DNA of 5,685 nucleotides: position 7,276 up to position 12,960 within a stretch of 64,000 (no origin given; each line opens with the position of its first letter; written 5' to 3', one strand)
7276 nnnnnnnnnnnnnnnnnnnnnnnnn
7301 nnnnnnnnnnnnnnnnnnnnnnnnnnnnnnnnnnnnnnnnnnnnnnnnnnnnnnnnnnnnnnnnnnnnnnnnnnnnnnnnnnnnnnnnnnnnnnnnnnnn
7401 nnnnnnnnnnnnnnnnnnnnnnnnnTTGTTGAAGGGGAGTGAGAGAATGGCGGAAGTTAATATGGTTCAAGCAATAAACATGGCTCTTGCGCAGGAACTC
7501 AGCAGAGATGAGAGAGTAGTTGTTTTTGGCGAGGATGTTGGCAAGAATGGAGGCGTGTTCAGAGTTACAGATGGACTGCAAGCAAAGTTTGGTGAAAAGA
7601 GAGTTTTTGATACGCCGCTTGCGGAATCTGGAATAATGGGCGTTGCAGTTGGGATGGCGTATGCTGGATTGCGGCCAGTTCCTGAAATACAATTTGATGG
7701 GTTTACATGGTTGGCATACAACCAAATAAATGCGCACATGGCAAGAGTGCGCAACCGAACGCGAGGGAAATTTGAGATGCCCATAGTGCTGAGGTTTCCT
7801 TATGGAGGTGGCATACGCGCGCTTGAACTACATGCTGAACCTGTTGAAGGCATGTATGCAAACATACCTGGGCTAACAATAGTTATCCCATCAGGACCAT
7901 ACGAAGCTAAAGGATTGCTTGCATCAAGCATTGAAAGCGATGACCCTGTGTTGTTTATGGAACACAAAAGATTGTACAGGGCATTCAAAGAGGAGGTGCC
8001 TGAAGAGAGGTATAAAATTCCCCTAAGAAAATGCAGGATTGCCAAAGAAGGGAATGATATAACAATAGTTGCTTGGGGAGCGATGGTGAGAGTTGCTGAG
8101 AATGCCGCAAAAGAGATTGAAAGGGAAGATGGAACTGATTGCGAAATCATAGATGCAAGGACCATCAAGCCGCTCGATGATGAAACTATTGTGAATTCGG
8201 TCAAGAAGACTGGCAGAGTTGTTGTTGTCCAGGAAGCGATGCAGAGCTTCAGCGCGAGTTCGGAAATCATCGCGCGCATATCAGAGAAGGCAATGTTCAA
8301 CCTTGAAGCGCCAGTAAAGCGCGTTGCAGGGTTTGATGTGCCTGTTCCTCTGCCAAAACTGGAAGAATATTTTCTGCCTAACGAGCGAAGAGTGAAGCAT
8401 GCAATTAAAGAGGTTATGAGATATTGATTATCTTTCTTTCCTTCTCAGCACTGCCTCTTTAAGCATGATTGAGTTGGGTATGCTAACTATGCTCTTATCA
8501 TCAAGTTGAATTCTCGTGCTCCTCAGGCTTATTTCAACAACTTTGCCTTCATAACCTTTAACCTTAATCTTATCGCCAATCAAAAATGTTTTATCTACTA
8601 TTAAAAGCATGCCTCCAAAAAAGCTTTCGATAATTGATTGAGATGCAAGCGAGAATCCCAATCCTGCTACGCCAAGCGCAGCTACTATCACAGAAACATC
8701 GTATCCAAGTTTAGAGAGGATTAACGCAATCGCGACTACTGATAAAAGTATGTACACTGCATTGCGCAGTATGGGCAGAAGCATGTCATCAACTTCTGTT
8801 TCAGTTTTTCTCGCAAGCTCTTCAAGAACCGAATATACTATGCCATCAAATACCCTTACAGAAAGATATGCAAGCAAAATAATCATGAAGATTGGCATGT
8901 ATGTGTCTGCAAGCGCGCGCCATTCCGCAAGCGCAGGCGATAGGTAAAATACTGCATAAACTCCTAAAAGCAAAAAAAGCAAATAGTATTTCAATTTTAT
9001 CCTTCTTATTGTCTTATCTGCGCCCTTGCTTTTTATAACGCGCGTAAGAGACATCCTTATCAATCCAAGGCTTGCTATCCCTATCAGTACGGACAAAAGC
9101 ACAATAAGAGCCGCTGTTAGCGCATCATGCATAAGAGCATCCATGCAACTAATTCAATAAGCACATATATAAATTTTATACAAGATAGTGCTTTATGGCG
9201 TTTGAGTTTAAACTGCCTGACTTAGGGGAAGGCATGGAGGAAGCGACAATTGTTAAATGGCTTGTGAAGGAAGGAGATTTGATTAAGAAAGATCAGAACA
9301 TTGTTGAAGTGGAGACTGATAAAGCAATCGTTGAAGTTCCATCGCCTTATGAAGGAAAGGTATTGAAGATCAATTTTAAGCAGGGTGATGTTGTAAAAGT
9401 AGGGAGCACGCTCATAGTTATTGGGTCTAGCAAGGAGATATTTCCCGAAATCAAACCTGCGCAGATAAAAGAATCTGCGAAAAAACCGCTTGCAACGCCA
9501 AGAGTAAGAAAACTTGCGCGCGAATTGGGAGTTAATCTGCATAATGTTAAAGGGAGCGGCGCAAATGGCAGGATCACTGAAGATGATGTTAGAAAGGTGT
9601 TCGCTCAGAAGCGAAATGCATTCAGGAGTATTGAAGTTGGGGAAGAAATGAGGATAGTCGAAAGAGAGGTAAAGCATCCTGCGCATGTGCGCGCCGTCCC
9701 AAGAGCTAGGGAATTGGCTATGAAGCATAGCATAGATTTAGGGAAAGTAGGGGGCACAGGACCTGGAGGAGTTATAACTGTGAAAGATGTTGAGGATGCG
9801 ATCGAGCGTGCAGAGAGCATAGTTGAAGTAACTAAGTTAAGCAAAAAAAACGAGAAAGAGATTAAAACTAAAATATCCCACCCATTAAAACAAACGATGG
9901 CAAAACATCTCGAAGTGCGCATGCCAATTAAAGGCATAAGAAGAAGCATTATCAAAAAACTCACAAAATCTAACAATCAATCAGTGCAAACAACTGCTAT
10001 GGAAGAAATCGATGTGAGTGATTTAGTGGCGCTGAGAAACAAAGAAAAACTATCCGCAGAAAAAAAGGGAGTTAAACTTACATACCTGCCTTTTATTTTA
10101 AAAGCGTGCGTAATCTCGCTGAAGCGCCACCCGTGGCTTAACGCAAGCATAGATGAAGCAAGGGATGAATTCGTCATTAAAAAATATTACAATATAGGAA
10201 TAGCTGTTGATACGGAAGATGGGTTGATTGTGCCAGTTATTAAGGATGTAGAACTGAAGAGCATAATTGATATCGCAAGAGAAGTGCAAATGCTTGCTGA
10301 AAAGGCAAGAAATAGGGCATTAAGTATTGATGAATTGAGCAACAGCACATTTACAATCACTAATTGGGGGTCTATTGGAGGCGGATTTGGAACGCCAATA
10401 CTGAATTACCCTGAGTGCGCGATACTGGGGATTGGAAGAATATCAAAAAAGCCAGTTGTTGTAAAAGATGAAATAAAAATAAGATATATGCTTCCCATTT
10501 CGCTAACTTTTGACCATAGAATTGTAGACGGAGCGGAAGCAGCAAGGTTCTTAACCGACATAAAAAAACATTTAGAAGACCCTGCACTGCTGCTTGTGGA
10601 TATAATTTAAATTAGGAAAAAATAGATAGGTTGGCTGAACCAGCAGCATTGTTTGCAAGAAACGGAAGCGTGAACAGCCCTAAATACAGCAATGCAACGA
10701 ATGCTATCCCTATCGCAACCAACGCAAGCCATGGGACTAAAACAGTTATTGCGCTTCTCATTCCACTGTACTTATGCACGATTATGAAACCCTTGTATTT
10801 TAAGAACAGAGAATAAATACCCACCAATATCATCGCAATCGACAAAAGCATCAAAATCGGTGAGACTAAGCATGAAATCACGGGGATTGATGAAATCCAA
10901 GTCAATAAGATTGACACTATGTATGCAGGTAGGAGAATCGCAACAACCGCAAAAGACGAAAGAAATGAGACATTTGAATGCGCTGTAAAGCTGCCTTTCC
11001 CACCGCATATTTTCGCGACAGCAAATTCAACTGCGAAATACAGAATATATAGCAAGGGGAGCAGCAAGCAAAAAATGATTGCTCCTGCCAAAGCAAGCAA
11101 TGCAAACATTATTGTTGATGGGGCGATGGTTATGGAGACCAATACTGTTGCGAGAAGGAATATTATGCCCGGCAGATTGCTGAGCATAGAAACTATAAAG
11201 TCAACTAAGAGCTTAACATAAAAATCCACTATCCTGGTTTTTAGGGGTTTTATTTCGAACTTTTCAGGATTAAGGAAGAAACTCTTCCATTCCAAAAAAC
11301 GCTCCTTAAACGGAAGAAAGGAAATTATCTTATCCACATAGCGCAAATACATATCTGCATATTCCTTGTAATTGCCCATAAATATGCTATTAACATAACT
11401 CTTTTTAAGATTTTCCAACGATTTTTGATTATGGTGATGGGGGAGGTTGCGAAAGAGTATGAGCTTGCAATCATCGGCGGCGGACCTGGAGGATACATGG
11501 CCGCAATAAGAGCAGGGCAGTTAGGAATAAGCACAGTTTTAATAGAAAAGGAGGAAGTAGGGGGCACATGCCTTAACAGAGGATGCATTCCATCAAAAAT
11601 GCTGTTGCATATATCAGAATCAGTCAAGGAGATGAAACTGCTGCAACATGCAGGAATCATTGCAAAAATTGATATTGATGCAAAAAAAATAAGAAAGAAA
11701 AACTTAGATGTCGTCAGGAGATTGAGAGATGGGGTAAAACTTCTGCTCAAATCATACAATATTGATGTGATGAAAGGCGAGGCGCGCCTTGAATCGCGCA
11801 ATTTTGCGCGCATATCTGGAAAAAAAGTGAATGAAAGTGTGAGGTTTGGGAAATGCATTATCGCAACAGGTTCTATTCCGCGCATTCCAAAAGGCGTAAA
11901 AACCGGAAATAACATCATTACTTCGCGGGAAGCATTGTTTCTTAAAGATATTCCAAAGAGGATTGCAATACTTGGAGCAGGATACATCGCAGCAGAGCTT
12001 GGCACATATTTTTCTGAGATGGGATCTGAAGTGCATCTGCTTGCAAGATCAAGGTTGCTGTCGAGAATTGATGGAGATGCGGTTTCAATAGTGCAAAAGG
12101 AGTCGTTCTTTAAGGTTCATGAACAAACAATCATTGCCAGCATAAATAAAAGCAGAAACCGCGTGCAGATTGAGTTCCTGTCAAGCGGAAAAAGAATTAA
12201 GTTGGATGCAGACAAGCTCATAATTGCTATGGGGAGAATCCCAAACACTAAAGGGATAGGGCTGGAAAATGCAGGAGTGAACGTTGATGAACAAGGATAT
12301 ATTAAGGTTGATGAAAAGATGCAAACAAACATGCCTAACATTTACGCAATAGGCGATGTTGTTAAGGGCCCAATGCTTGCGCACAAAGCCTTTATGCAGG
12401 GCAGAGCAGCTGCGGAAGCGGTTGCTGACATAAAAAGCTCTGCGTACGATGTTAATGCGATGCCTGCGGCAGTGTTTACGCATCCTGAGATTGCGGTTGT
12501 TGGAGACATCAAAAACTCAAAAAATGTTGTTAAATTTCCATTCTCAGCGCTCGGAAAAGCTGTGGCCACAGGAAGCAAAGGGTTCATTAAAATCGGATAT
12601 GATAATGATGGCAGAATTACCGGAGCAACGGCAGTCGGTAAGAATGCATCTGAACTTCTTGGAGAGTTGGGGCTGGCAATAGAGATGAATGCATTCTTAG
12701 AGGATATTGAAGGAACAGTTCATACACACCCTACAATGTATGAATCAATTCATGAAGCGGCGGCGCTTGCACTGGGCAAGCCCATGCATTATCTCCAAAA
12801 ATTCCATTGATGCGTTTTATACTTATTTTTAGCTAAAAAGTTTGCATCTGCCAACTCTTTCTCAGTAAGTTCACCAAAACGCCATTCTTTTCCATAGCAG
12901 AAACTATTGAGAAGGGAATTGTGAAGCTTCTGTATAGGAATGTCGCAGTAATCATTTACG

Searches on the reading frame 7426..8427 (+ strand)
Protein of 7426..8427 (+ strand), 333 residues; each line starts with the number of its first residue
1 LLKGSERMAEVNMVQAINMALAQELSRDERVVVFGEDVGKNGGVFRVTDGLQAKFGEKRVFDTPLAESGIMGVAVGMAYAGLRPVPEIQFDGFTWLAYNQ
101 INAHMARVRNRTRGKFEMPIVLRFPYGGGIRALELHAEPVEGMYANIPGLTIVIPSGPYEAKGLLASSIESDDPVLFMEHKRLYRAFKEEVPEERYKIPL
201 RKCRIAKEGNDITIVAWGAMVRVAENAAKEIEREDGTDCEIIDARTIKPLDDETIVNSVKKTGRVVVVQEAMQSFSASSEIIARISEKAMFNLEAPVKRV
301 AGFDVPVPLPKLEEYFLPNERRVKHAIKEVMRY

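Call 61: search_protein_families(library=pfam, proteins=[window:7426-8427:+], max_evalue=0.0001)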
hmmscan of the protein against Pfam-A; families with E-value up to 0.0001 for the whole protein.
window:7426-8427:+ (333 aa): 2 families
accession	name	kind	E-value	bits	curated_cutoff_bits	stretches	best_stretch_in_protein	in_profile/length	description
PF02779.29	Transket_pyr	-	1.6e-41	142.3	27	1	10-185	2-173/174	Transketolase, pyrimidine binding domain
PF02780.25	Transketolase_C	-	6.8e-40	136.3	25.9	1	202-323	2-124/124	Transketolase, C-terminal domain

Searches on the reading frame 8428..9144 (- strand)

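Call 61: search_protein_families(library=pfam, proteins=[window:8428-9144:-], max_evalue=0.0001)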
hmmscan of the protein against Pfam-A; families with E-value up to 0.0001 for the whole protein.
window:8428-9144:- (238 aa): 2 families
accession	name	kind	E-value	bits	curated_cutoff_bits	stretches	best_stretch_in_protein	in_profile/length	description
PF00924.24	MS_channel_2nd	-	1.9e-16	60.3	20.2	1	171-231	2-62/68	Mechanosensitive ion channel, beta-domain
PF21088.3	MS_channel_1st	-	5.3e-07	29.9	23.1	1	129-169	2-42/42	Mechanosensitive ion channel, transmembrane helices 2/3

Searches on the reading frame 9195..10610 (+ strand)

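Call 61: search_protein_families(library=pfam, proteins=[window:9195-10610:+], max_evalue=0.0001)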
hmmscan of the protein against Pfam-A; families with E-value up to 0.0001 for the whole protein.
window:9195-10610:+ (471 aa): 4 families
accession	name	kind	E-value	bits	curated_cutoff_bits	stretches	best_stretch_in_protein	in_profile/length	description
PF00198.28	2-oxoacid_dh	-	3.9e-88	295.2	23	1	240-467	4-231/232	2-oxoacid dehydrogenases acyltransferase (catalytic domain)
PF02817.22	E3_binding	-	2.5e-28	98.4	23.7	2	98-133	1-36/36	e3 binding domain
PF00364.28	Biotin_lipoyl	-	5.6e-22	77.8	22.1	1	4-76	2-73/73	Biotin-requiring enzyme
PF13533.13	Biotin_lipoyl_2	-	6.8e-06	26.2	29.8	0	47-76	2-31/32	Biotin-lipoyl like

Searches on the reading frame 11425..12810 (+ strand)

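Call 62: search_protein_families(library=pfam, proteins=[window:11425-12810:+], max_evalue=0.0001)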
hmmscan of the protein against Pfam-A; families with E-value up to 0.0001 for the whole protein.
window:11425-12810:+ (461 aa): 9 families
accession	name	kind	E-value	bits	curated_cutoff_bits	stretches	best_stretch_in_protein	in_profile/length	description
PF07992.20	Pyr_redox_2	-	5.6e-65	220.1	26.1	1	13-326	2-291/291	Pyridine nucleotide-disulphide oxidoreductase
PF02852.28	Pyr_redox_dim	-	8.6e-22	77.9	25.3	1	346-446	1-110/110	Pyridine nucleotide-disulphide oxidoreductase, dimerisation domain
PF13738.12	Pyr_redox_3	-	7.2e-14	52.2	30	1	16-310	2-305/305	Pyridine nucleotide-disulphide oxidoreductase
PF00070.33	Pyr_redox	-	3.7e-10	40.6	22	1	179-245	1-71/82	Pyridine nucleotide-disulphide oxidoreductase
PF01134.28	GIDA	-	1.7e-08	34.4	22.1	1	15-150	3-150/391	Glucose inhibited division protein A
PF12831.13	FAD_oxidored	-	1.7e-07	31.3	27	1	14-56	2-44/416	FAD dependent oxidoreductase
PF00890.30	FAD_binding_2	-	4.5e-07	29.9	20.4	0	14-47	2-36/414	FAD binding domain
PF03486.20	HI0933_like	-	5.1e-06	26.5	50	0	13-45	2-34/244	HI0933-like protein Rossmann domain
PF13434.12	Lys_Orn_oxgnase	-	9.5e-05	22.1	21.3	0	135-212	142-225/339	L-lysine 6-monooxygenase/L-ornithine 5-monooxygenase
